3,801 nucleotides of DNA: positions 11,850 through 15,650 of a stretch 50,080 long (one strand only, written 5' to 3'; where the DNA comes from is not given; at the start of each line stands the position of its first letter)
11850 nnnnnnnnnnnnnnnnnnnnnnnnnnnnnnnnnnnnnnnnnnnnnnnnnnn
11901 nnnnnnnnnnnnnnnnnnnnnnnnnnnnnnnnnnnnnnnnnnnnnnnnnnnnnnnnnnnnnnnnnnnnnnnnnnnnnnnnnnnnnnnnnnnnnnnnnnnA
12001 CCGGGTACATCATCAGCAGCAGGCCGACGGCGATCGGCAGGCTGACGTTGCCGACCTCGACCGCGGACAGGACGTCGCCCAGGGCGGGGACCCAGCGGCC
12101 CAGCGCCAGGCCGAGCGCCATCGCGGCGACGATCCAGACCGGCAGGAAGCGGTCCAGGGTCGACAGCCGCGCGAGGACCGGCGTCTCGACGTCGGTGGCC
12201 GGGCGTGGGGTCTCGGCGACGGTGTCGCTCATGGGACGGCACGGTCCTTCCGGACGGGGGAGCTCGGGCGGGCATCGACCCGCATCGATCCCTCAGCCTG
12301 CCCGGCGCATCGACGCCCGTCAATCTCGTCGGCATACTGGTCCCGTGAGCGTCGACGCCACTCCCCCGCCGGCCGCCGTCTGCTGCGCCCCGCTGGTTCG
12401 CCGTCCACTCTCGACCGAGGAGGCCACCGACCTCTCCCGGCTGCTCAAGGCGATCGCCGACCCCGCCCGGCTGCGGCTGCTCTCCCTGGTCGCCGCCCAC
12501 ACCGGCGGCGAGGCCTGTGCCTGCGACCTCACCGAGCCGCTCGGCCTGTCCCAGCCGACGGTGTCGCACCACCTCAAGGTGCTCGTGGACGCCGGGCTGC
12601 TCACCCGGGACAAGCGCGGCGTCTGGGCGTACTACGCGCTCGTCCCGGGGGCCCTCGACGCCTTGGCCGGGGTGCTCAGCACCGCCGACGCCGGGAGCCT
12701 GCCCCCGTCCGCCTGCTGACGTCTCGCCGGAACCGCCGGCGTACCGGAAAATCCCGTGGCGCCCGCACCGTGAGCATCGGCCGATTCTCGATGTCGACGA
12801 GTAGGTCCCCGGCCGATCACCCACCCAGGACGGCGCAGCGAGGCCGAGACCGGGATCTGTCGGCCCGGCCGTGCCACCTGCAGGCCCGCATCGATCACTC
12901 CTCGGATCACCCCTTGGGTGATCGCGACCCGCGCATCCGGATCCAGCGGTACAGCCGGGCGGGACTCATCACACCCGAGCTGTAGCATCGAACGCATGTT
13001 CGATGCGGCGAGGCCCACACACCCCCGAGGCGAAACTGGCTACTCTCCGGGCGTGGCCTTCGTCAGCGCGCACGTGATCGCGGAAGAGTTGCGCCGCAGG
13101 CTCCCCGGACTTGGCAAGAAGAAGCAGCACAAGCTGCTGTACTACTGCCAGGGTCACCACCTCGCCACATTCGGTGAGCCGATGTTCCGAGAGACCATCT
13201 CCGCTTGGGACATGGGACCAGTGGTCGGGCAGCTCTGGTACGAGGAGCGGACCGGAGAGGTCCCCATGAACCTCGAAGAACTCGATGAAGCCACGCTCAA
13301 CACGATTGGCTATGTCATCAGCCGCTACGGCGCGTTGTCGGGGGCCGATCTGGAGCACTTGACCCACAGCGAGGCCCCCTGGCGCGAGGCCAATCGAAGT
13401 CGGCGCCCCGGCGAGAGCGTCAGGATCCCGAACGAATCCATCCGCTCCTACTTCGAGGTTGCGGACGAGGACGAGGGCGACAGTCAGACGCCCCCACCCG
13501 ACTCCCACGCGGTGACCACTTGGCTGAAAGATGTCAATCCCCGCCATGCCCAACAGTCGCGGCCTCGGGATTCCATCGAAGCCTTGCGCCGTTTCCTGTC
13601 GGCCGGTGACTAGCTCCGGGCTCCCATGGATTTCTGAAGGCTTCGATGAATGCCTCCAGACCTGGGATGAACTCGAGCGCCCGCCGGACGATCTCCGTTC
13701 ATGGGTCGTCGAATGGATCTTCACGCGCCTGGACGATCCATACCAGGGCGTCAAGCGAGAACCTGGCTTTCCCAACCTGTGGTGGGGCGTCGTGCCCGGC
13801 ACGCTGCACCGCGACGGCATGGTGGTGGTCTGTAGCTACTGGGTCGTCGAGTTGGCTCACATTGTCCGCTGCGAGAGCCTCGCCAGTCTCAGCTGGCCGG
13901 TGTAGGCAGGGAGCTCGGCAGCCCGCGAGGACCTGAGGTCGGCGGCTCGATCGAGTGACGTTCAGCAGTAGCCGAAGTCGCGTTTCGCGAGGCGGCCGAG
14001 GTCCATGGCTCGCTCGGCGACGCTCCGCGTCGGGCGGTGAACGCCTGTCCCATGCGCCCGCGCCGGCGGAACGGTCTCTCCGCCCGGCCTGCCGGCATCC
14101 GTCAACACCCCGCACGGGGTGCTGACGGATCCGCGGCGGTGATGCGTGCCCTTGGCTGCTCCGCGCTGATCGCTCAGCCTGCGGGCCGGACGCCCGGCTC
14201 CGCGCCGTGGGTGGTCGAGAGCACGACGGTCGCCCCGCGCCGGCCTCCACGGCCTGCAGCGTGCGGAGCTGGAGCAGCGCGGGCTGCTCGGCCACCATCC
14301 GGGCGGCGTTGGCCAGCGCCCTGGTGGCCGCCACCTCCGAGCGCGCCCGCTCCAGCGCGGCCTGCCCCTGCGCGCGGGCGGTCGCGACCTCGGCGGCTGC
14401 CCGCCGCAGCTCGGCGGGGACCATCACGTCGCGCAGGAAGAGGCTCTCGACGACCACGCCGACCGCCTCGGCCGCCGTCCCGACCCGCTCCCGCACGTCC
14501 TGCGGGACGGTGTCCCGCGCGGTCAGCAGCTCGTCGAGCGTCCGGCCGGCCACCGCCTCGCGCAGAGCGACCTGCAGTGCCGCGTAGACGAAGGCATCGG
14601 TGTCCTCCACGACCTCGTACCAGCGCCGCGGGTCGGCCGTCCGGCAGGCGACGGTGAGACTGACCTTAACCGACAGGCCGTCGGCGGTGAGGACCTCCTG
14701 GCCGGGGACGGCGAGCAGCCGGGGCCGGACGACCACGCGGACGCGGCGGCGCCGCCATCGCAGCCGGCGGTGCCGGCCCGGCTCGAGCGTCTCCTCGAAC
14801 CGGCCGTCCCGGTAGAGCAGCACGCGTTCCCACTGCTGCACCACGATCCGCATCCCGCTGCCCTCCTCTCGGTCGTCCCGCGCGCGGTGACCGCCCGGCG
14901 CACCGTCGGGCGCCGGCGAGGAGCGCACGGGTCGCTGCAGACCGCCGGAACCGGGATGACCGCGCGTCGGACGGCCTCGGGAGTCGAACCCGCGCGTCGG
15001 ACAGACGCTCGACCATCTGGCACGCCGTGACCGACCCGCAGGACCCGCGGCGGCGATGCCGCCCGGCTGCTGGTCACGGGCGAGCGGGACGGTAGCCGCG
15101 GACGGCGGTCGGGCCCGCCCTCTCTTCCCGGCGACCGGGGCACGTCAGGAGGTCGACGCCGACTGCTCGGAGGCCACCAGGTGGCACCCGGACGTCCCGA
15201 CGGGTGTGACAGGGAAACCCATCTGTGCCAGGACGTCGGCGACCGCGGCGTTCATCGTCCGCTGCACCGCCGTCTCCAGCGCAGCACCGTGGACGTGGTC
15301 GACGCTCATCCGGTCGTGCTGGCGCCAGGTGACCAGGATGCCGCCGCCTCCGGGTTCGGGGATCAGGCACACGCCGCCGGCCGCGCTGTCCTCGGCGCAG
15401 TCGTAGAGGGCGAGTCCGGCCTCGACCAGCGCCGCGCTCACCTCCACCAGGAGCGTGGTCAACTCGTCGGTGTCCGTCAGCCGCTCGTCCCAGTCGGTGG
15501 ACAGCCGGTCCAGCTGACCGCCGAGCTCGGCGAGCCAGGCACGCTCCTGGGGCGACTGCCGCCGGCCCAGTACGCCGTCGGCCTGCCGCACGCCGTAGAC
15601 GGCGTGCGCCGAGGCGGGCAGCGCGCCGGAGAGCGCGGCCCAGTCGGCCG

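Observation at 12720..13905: Lower-GC islet carrying a Panacea-domain antitoxin-like gene followed by a ParE/RelE-like toxin gene, wedged between the ars operon and a damaged SPFH gene.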

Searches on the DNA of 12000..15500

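Call 17: search_rna_families(source=window, start=12000, end=15500, threshold=evalue, max_evalue=1)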
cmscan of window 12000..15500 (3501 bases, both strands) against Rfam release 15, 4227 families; matches with E-value up to 1: 2.
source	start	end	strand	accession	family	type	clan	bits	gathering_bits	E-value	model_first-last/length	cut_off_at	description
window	14969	15064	-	RF01852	tRNA-Sec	Gene; tRNA;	CL00001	24.6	47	0.095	1-91/91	no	Selenocysteine transfer RNA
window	14082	14139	-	RF03295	mir-7594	Gene; miRNA;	-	20.4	80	0.9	1-63/63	no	mir-7594 microRNA precursor family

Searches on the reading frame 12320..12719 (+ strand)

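Call 4: search_protein_families(library=pfam, proteins=[window:12320-12719:+], max_evalue=1)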
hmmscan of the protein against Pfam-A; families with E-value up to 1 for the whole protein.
window:12320-12719:+ (133 aa): 0 families

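Call 83: search_protein_families(library=pfam, proteins=[window:12357-12719:+], max_evalue=0.001)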
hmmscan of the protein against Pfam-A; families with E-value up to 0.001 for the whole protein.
window:12357-12719:+ (120 aa): 5 families
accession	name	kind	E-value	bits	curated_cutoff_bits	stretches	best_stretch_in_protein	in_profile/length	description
PF01022.26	HTH_5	-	2.4e-16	59.7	22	1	35-83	1-46/47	Bacterial regulatory protein, arsR family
PF12840.13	HTH_20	-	3e-12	46.7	27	1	33-83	1-49/51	Helix-turn-helix domain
PF12802.13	MarR_2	-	8.4e-06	26.3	27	1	36-84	5-52/61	MarR family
PF09339.16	HTH_IclR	-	8.9e-05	22.6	22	1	39-85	6-51/52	IclR helix-turn-helix domain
PF13412.12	HTH_24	-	0.00055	19.9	21.9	1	58-82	23-47/48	Winged helix-turn-helix DNA-binding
